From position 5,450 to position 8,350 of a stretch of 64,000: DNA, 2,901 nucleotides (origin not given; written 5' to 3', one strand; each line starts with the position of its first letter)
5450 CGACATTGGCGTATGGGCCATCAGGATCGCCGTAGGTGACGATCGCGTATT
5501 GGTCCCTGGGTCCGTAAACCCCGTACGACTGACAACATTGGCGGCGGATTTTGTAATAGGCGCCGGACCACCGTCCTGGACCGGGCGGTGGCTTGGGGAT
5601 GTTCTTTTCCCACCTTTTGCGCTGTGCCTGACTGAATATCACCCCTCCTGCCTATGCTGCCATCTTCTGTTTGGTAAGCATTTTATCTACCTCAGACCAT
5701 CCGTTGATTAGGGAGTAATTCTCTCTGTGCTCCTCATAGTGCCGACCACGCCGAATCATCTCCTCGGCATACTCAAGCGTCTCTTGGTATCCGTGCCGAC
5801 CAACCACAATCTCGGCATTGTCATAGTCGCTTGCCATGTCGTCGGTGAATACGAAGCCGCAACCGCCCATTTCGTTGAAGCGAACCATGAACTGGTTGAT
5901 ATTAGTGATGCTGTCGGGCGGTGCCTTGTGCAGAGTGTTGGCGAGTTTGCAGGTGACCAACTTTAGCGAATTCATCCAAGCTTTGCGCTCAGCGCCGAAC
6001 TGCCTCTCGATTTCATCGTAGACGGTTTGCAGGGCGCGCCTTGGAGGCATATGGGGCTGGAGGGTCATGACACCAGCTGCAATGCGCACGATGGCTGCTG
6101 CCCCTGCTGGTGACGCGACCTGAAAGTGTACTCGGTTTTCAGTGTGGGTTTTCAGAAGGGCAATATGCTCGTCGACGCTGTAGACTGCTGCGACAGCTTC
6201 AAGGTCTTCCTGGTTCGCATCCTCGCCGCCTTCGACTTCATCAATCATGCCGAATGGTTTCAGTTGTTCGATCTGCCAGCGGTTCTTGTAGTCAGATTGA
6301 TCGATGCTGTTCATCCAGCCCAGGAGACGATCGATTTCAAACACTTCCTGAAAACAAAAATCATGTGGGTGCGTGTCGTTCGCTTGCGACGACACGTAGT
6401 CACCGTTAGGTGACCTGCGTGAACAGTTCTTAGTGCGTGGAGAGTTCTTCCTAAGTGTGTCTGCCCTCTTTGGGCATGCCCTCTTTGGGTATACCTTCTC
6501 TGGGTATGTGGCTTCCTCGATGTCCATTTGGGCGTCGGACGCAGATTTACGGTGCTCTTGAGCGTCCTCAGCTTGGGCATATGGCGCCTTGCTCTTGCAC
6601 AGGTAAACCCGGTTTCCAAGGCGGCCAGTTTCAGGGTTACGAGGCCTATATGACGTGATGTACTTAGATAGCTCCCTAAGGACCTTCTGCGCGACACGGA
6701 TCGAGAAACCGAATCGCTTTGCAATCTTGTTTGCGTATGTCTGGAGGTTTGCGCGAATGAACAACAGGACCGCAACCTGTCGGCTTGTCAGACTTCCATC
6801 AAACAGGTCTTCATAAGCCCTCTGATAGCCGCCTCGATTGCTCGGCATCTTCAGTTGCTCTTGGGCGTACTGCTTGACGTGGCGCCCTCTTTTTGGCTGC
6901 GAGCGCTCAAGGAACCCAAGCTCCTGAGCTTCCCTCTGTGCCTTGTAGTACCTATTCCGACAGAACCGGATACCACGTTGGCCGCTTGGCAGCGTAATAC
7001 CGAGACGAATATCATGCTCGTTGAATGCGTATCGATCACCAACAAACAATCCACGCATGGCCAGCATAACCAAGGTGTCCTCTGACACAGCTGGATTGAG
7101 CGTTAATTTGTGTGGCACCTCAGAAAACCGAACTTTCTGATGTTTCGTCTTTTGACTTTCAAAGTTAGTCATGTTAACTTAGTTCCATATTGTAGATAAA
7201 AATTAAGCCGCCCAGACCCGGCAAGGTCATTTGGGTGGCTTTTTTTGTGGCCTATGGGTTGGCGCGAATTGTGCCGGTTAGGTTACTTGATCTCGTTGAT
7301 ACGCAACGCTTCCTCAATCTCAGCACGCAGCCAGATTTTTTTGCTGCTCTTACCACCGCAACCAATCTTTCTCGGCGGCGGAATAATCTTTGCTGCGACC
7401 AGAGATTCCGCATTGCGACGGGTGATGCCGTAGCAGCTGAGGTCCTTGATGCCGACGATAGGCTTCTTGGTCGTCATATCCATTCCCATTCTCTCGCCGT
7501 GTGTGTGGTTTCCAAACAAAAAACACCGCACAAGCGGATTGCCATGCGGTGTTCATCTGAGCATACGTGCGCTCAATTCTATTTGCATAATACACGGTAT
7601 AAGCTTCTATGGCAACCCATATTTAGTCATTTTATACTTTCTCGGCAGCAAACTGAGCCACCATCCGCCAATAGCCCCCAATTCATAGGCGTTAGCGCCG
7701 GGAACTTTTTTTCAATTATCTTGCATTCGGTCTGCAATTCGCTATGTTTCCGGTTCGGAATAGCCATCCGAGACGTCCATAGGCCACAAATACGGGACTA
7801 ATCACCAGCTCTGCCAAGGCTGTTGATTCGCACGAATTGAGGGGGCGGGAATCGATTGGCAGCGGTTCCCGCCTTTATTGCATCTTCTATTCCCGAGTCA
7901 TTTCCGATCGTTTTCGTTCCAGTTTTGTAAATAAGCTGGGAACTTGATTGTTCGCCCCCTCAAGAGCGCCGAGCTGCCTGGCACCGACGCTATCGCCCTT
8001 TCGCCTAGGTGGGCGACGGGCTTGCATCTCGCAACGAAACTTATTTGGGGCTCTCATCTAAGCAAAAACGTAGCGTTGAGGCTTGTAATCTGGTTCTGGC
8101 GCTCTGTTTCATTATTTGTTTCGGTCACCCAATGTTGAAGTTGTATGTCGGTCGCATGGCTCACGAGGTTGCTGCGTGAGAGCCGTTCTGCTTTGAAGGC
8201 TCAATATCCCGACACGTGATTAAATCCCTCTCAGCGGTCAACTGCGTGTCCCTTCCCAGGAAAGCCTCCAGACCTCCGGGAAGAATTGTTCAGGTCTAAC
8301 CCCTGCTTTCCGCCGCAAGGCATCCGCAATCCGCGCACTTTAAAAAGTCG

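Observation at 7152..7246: Plasmid-style countertranscript RNA over the start of a phage-like replication gene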

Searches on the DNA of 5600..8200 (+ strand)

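Call 5: search_rna_families(source=window, start=6900, end=7700, threshold=evalue, max_evalue=10)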
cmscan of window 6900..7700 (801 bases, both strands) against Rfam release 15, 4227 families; matches with E-value up to 10: 8.
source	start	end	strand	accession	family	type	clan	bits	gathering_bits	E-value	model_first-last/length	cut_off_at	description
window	7132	7165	+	RF00273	SNORD59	Gene; snRNA; snoRNA; CD-box;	CL00065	20.5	45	0.23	1-73/73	no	Small nucleolar RNA SNORD59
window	7206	7412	-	RF02122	FTX_5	Gene; lncRNA;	-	19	45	2.5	1-208/208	no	FTX transcript, XIST regulator conserved region 5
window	7026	7089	-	RF00157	SNORD39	Gene; snRNA; snoRNA; CD-box;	CL00057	17.7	35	0.64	1-80/80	no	Small nucleolar RNA SNORD55/SNORD39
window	7136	7248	+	RF01859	Phe_leader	Cis-reg; leader;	-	17.6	55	4.1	1-125/125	no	Phenylalanine leader peptide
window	7127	7245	+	RF02552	RcsR1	Gene; sRNA;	-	17.3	60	0.85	1-96/96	no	RcsR1 sRNA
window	7152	7248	+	RF00378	Qrr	Gene; sRNA;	-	16.8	50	3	1-108/108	no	Qrr RNA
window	7181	7240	-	RF01581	RUF6-5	Gene; sRNA;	-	16.5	70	2.6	1-156/156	no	Plasmodium RNA of unknown function RUF6-5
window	7480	7587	-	RF01928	Mico1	Gene; lncRNA;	-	12.6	60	7.9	105-205/205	no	Maternal intergenic circadian oscillating RNA 1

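Call 7: search_dna_similar(query=window:5600-8200:+, collection=ecoli_genomes, mode=near)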
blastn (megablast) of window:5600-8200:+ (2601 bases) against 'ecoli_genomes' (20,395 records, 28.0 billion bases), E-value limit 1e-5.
No match.
